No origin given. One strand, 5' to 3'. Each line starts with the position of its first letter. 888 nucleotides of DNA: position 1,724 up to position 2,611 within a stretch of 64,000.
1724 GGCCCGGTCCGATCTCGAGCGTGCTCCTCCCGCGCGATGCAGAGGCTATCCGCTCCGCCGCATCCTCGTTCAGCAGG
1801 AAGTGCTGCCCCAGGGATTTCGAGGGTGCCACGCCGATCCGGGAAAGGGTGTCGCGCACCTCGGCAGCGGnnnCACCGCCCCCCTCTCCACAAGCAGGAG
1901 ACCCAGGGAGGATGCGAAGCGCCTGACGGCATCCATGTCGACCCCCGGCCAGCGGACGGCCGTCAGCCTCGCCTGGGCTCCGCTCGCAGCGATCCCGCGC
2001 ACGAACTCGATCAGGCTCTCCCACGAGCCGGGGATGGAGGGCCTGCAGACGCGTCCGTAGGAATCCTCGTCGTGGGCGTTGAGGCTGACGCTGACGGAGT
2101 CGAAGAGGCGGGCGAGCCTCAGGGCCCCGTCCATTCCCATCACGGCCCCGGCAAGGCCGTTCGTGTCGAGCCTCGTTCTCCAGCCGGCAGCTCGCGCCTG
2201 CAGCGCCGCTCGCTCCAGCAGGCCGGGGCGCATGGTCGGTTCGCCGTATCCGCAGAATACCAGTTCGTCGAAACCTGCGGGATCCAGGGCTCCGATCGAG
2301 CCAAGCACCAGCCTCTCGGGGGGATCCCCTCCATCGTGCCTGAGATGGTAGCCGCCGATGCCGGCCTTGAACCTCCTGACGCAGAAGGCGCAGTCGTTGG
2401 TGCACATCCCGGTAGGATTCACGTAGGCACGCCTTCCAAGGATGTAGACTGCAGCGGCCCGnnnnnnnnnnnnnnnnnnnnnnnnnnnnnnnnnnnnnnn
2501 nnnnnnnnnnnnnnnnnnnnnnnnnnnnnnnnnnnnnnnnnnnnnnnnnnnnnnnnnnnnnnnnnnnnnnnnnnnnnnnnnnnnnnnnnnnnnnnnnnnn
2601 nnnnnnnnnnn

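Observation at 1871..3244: TatD nuclease/hydrolase fused to a small radical SAM domain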

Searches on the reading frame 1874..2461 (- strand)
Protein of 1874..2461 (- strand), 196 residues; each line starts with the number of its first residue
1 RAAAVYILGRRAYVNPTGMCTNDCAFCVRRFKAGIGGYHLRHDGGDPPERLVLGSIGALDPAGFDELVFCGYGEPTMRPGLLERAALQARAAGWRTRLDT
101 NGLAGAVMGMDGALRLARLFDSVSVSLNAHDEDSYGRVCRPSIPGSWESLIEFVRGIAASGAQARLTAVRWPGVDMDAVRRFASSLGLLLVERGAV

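Call 7: find_homologous_proteins(query=window:1874-2461:-, max_evalue=0.00001)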
Query window:1874-2461:- (196 aa): 158 proteins with E <= 0.00001 among 1763 candidates; the best 120 are listed.
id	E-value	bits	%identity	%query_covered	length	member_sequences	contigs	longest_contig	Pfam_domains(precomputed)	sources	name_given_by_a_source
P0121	2.0e-63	232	59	99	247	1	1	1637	PF04055.28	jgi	jgi:TatD DNase family protein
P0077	2.3e-60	222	55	99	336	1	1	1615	PF01026.28,PF04055.28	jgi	jgi:TatD DNase family protein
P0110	4.9e-46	175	49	97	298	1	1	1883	PF01026.28,PF04055.28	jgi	jgi:TatD DNase family protein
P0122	4.3e-45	172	48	99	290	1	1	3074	PF01026.28,PF04055.28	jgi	-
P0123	2.3e-39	153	44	92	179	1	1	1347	PF04055.28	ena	-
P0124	4.2e-37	146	43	92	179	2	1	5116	PF04055.28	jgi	jgi:TatD DNase family protein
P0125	1.2e-35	141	42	93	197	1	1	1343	PF04055.28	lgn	-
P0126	1.6e-35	141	41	93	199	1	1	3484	PF04055.28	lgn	-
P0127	1.8e-35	140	42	93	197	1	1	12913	PF04055.28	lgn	-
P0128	5.1e-34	136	42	93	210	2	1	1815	PF04055.28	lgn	-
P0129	9.2e-34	135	40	93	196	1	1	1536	PF04055.28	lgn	-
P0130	1.9e-33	134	41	93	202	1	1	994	PF04055.28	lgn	-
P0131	3.1e-33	133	41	93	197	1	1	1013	PF04055.28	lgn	-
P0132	4.9e-33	132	39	94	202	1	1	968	PF04055.28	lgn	-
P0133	1.1e-32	131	39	94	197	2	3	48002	PF04055.28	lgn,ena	-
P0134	1.8e-32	131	41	94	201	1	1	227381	PF04055.28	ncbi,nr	ncbi:MAG: molybdenum cofactor biosynthesis protein A [Pelotomaculum sp. PtaB.Bin104]|nr:MAG: molybde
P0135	3.9e-32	129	40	97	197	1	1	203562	PF04055.28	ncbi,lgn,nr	ncbi:MAG: TatD family nuclease-associated radical SAM protein [Peptococcaceae bacterium]|nr:TatD fam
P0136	6.1e-32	129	38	93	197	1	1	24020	PF04055.28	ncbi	-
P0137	1.2e-31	128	38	93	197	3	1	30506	PF04055.28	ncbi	ncbi:MAG: TatD family nuclease-associated radical SAM protein [Bacillota bacterium]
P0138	4.9e-31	126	40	93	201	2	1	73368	PF04055.28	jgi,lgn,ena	-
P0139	5.4e-31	126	40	94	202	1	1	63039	PF04055.28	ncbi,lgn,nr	ncbi:MAG: TatD family nuclease-associated radical SAM protein [Desulfotomaculaceae bacterium]|nr:Tat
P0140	1.2e-30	125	40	93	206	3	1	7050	PF04055.28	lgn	-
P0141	1.4e-30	124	38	93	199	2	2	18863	PF04055.28,PF13353.12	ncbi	ncbi:MAG: TatD family nuclease-associated radical SAM protein [Desulfofundulus sp.]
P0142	3.1e-30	123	39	93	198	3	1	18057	PF04055.28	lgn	-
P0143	5.1e-30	123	39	93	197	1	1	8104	PF04055.28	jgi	-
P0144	5.2e-30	123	38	93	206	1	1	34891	PF04055.28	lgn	-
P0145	5.8e-30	122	38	93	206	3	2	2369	PF04055.28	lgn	-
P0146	6.6e-30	122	39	93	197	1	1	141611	PF04055.28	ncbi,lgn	ncbi:MAG: TatD family nuclease-associated radical SAM protein [Bacillota bacterium]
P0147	1.1e-29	122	37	93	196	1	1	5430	PF04055.28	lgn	-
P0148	1.5e-29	121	37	93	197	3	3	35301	PF04055.28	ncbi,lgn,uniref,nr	ncbi:radical SAM protein, TatD family-associated [Desulfofundulus australicus DSM 11792]|uniref:Radi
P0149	1.9e-29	121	43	90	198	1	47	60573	PF04055.28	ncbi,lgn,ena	-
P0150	2.4e-29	120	36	92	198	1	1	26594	PF04055.28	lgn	-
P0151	2.8e-29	120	36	93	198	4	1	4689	PF04055.28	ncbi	ncbi:MAG: TatD family nuclease-associated radical SAM protein [Desulfocucumaceae bacterium]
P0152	3.1e-29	120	41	90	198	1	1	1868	PF04055.28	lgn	-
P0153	3.3e-29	120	38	94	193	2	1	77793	PF04055.28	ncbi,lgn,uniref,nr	ncbi:TatD family nuclease-associated radical SAM protein [Orenia marismortui]|uniref:TatD family-ass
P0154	3.5e-29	120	43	90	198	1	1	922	PF04055.28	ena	-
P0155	5.1e-29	119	38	94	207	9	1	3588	PF04055.28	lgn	-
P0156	6.0e-29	119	41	95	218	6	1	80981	PF04055.28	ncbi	-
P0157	9.1e-29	118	35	93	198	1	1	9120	PF04055.28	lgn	-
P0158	1.6e-28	118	36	93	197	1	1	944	PF04055.28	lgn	-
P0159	1.8e-28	118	42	90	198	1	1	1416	PF04055.28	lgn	-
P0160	7.4e-28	116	35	98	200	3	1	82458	PF04055.28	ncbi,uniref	ncbi:MAG: TatD family nuclease-associated radical SAM protein [Desulfurispora sp.]|uniref:TatD famil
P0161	9.8e-28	115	36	96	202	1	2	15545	PF04055.28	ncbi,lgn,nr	ncbi:MAG: radical SAM protein [Desulfotomaculum sp.]|nr:radical SAM protein [Desulfotomaculum sp.]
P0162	1.2e-27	115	36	93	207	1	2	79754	PF04055.28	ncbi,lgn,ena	-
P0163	2.0e-27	114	36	93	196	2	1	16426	PF04055.28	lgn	-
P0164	4.3e-27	113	40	93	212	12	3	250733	PF04055.28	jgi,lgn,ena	-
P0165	4.9e-27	113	35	94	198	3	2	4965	PF04055.28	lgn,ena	-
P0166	7.4e-27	112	36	93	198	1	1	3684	PF04055.28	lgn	-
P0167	9.8e-27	112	36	93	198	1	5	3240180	PF04055.28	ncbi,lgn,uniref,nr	ncbi:TatD family nuclease-associated radical SAM protein [Desulforamulus ferrireducens]|uniref:Radic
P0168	1.6e-26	111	40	89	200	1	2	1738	PF04055.28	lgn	-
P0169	3.4e-26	110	34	98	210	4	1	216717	PF04055.28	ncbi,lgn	-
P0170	8.6e-26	109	38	94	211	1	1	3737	PF04055.28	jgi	jgi:TatD family-associated radical SAM protein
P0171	9.5e-26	109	40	89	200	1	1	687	PF04055.28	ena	-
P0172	1.3e-25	108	35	93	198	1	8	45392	PF04055.28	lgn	-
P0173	2.5e-25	107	39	89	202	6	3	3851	PF04055.28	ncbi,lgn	-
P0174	2.7e-25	107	39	89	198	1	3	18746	PF04055.28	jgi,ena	-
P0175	2.9e-25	107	39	89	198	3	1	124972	PF04055.28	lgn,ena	-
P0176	2.9e-25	107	38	89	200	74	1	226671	PF04055.28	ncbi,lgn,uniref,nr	ncbi:TatD family nuclease-associated radical SAM protein [Butyrivibrio sp. MB2005]|uniref:TatD famil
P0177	3.0e-25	107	35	96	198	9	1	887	PF04055.28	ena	-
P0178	3.1e-25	107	35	96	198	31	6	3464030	PF04055.28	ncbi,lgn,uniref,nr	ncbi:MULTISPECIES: TIGR04100 family radical SAM protein [Butyrivibrio]|uniref:TIGR04100 family radic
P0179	5.0e-25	106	40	89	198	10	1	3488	PF04055.28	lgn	-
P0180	5.3e-25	106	39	89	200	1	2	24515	PF04055.28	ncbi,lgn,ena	-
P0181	5.5e-25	106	39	89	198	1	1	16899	PF04055.28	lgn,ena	-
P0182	5.7e-25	106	39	94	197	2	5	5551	PF04055.28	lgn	-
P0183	7.3e-25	106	44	72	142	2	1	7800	PF04055.28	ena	-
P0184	9.7e-25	105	36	97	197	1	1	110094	PF04055.28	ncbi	-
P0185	1.3e-24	105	37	89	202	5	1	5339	PF04055.28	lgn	-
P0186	1.4e-24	105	39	89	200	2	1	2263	PF04055.28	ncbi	-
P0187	1.7e-24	105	37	89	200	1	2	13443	PF04055.28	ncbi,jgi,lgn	jgi:TatD family-associated radical SAM protein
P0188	2.0e-24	104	38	89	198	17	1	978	PF04055.28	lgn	-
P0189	2.3e-24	104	38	89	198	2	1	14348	PF04055.28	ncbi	-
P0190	2.3e-24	104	38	89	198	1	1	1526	PF04055.28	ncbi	-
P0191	2.3e-24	104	38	89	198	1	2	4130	PF04055.28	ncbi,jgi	jgi:TatD family-associated radical SAM protein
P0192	2.3e-24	104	36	89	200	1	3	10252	PF04055.28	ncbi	-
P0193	2.6e-24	104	38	89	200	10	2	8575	PF04055.28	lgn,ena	-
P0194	2.6e-24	104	38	89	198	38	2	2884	PF04055.28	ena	-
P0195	2.8e-24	104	36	93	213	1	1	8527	PF04055.28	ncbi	-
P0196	4.5e-24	103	38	89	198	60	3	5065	PF04055.28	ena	-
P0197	4.6e-24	103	38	89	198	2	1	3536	PF04055.28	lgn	-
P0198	4.7e-24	103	38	89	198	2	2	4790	PF04055.28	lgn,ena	-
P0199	5.3e-24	103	39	89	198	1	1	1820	PF04055.28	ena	-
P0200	5.5e-24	103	39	89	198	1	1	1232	PF04055.28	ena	-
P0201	7.2e-24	102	35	94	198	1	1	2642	PF04055.28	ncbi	-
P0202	8.1e-24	102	38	89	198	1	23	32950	PF04055.28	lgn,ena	-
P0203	8.2e-24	102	37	99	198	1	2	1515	PF04055.28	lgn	-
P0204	8.9e-24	102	39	84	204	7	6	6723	PF04055.28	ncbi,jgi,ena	-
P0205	9.2e-24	102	38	89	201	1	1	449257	PF04055.28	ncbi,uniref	ncbi:TatD family nuclease-associated radical SAM protein [Butyrivibrio sp. JL13D10]|uniref:TatD fami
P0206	1.6e-23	101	39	89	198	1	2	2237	PF04055.28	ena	-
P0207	2.1e-23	101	37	89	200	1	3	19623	PF04055.28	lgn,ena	-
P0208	2.1e-23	101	37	89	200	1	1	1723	PF04055.28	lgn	-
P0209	2.2e-23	101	34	96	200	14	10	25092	PF04055.28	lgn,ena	-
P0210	2.3e-23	101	36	89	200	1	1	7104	PF04055.28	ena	-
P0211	2.6e-23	101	38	89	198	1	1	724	PF04055.28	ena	-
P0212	3.5e-23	100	35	96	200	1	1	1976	PF04055.28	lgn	-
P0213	3.9e-23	100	37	89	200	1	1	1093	PF04055.28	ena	-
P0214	4.2e-23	100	39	78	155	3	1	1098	PF04055.28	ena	-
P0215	4.9e-23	100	37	89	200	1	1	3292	PF04055.28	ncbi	-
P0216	5.6e-23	100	37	89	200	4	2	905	PF04055.28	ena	-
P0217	5.8e-23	100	40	72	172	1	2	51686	PF04055.28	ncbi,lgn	-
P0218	6.7e-23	99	37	89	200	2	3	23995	PF04055.28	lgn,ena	-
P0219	6.7e-23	99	37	89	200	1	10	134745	PF04055.28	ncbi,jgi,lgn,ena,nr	ncbi:MAG: radical SAM protein [Butyrivibrio sp.]|nr:radical SAM protein [Butyrivibrio sp.]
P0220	6.9e-23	99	39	89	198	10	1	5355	PF04055.28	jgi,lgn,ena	-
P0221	7.8e-23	99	37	89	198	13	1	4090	PF04055.28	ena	-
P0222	8.1e-23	99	35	94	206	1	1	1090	PF04055.28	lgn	-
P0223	9.6e-23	99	39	95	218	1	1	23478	PF04055.28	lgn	-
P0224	1.0e-22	99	37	84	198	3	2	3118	PF04055.28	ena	-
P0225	1.3e-22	98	38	93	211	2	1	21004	PF04055.28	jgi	jgi:TatD family-associated radical SAM protein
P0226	1.7e-22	98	36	89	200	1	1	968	PF04055.28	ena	-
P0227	1.8e-22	98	34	97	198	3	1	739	PF04055.28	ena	-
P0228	2.9e-22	97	37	84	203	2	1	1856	PF04055.28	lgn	-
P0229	3.9e-22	97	38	91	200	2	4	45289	PF04055.28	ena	-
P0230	5.4e-22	96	38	89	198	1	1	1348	PF04055.28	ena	-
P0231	7.6e-22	96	36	97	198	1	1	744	PF04055.28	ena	-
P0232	2.4e-21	94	37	95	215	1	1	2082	PF04055.28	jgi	jgi:TatD family-associated radical SAM protein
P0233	3.3e-21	94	38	89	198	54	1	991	PF04055.28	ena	-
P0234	4.1e-21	94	34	95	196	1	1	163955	PF04055.28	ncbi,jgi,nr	ncbi:MAG: TatD family nuclease-associated radical SAM protein [Clostridiales bacterium]|jgi:TatD fam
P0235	5.3e-21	93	36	97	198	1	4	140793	PF04055.28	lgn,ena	-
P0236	5.4e-21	93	38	94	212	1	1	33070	PF04055.28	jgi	jgi:TatD family-associated radical SAM protein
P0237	5.5e-21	93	41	71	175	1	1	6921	PF04055.28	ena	-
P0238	6.3e-21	93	42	69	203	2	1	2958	PF04055.28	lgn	-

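Call 10: find_encoding_contigs(protein=P0167, flank=6000, max_places=2)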
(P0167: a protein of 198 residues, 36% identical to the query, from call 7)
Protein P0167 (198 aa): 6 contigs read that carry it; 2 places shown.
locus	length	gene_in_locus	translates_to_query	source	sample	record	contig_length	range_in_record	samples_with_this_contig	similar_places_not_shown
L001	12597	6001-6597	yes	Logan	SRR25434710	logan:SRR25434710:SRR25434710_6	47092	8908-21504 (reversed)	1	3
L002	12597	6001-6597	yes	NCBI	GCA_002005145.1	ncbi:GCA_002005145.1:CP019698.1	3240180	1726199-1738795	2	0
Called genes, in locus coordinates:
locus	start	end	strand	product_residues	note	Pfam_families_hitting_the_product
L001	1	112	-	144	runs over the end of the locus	PF00160:Pro_isomerase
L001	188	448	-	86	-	-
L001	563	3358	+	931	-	PF00929:RNase_T, PF00270:DEAD, PF04851:ResIII (faint), PF00271:Helicase_C (weak), PF13307:Helicase_C_2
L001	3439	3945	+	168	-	PF01066:CDP-OH_P_transf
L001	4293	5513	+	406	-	PF08448:PAS_4 (weak), PF13188:PAS_8 (weak), PF00512:HisKA, PF02518:HATPase_c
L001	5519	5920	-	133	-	PF12670:DUF3792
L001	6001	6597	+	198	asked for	PF04055:Radical_SAM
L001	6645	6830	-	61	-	-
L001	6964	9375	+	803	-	PF00403:HMA, PF00122:E1-E2_ATPase, PF00702:Hydrolase, PF08282:Hydrolase_3 (faint)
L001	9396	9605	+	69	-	PF00403:HMA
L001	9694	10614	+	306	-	PF00890:FAD_binding_2 (faint), PF01134:GIDA (faint), PF07992:Pyr_redox_2, PF13738:Pyr_redox_3 (weak)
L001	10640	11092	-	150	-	-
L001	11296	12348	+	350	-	-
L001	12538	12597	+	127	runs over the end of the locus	PF01242:PTPS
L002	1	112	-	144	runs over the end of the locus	PF00160:Pro_isomerase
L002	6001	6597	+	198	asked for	PF04055:Radical_SAM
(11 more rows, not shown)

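Call 14: search_solved_structures(query=window:1874-2461:-, max_evalue=10, show_alignments=2)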
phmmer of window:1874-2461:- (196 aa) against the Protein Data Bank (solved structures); distinct sequences matched with E-value up to 10: 22.
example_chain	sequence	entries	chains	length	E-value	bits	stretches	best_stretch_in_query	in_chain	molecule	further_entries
2yx0_A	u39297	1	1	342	0.00069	22.5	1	73-181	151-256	radical sam enzyme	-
6f0k_B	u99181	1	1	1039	0.012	18.5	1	119-173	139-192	Fe-S-cluster-containing hydrogenase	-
2z2u_A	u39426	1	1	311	0.18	14.6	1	69-153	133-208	UPF0026 protein MJ0257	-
6djt_A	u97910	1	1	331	0.21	14.4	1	69-153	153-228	S-adenosyl-L-methionine-dependent tRNA 4-demethylwyosine synthase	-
9hqv_Ye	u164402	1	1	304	0.28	14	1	39-108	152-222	mS121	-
7tky_A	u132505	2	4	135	0.31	13.8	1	92-152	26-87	Galectin-7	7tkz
7n6c_A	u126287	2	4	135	0.32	13.8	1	77-145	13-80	Galectin-7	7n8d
9fia_BF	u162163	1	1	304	0.35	13.7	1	39-107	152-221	Mitochondrial ribosomal protein, mS147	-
7n96_A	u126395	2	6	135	0.41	13.4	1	92-146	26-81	Galectin-7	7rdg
3zxe_A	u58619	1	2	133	0.49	13.2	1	92-145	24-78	GALECTIN-7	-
7n4o_A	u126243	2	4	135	0.5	13.2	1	86-145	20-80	Galectin-7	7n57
1bkz_A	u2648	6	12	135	0.51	13.1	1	92-145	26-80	GALECTIN-7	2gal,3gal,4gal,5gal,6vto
31ln_A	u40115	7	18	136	0.52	13.1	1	92-145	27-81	Galectin-7 | HUMAN GALECTIN-7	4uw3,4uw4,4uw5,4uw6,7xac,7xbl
3zxf_A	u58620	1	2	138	0.53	13.1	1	92-145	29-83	GALECTIN-7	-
7n8g_A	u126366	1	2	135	0.56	13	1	93-145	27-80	Galectin-7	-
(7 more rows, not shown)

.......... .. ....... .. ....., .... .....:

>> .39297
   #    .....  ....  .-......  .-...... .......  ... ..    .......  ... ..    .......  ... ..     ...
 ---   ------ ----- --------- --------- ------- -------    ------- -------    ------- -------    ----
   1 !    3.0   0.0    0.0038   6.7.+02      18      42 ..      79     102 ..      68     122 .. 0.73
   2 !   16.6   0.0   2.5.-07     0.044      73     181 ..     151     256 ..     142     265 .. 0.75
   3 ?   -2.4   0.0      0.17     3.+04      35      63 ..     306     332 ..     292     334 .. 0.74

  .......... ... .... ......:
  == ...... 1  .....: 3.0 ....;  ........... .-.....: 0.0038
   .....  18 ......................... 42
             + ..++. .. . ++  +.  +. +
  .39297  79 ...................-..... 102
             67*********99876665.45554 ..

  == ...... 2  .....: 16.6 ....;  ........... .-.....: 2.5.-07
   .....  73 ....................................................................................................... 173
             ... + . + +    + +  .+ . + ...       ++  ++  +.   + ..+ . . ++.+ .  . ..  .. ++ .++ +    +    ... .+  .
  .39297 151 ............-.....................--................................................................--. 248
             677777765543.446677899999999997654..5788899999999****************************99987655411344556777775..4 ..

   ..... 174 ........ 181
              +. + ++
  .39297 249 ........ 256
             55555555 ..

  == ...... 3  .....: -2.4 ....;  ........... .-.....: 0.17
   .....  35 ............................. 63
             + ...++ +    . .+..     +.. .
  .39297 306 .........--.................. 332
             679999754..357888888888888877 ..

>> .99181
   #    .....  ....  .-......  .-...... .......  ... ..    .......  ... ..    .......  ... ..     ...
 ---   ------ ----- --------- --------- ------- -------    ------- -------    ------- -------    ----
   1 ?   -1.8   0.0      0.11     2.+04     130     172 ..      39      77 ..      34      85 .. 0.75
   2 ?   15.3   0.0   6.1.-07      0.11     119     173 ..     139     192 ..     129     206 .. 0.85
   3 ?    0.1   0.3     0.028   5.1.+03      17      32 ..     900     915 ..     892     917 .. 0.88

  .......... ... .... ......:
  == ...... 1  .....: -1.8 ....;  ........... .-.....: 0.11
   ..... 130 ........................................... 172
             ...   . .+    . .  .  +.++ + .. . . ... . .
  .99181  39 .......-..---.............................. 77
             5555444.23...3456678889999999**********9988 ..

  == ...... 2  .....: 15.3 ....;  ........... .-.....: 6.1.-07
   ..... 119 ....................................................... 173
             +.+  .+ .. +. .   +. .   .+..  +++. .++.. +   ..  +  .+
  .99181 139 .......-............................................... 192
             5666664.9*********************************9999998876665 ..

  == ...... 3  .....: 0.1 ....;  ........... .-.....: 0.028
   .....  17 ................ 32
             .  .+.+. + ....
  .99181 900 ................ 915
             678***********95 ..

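Call 15: search_solved_structures(query=A2, max_evalue=1, show_alignments=2)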
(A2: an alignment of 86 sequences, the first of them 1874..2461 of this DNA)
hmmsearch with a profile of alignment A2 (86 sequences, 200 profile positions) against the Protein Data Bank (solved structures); distinct sequences matched with E-value up to 1: 38.
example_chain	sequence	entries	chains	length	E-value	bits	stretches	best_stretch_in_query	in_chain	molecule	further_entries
1tv7_A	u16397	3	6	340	2.2e-06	30.3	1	14-176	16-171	Molybdenum cofactor biosynthesis protein A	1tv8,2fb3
2fb2_A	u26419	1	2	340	2.4e-06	30.2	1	14-176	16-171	Molybdenum cofactor biosynthesis protein A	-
5wgg_A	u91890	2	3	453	5.9e-05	25.6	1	12-130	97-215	Radical SAM domain protein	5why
2yx0_A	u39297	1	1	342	6.4e-05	25.5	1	91-181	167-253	radical sam enzyme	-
4pl1_B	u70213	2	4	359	0.00033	23.2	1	22-177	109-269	Dual-specificity RNA methyltransferase RlmN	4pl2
5hr6_A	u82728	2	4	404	0.00043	22.8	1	22-177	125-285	RlmN methylase | Dual-specificity RNA methyltransferase RlmN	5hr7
3rf9_A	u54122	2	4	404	0.00043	22.8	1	22-177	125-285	Ribosomal RNA large subunit methyltransferase N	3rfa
6y1x_A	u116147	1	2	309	0.001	21.6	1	14-140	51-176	Radical SAM domain protein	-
7tol_A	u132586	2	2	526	0.0012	21.4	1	16-105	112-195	glycerol dibiphytanyl glycerol tetraether - macrocyclic archaeol synthase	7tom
2z2u_A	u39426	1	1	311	0.0014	21.1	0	103-193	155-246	UPF0026 protein MJ0257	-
6djt_A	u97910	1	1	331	0.0017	20.8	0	103-193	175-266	S-adenosyl-L-methionine-dependent tRNA 4-demethylwyosine synthase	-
7n7h_A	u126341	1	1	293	0.0024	20.4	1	18-188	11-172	VIPERIN-LIKE ENZYME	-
9dfu_A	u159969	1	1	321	0.0032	20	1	17-173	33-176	Radical SAM core domain-containing protein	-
9dfn_A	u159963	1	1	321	0.0045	19.5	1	18-173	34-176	Radical SAM core domain-containing protein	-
6b4c_A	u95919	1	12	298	0.0098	18.4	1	19-163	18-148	Viperin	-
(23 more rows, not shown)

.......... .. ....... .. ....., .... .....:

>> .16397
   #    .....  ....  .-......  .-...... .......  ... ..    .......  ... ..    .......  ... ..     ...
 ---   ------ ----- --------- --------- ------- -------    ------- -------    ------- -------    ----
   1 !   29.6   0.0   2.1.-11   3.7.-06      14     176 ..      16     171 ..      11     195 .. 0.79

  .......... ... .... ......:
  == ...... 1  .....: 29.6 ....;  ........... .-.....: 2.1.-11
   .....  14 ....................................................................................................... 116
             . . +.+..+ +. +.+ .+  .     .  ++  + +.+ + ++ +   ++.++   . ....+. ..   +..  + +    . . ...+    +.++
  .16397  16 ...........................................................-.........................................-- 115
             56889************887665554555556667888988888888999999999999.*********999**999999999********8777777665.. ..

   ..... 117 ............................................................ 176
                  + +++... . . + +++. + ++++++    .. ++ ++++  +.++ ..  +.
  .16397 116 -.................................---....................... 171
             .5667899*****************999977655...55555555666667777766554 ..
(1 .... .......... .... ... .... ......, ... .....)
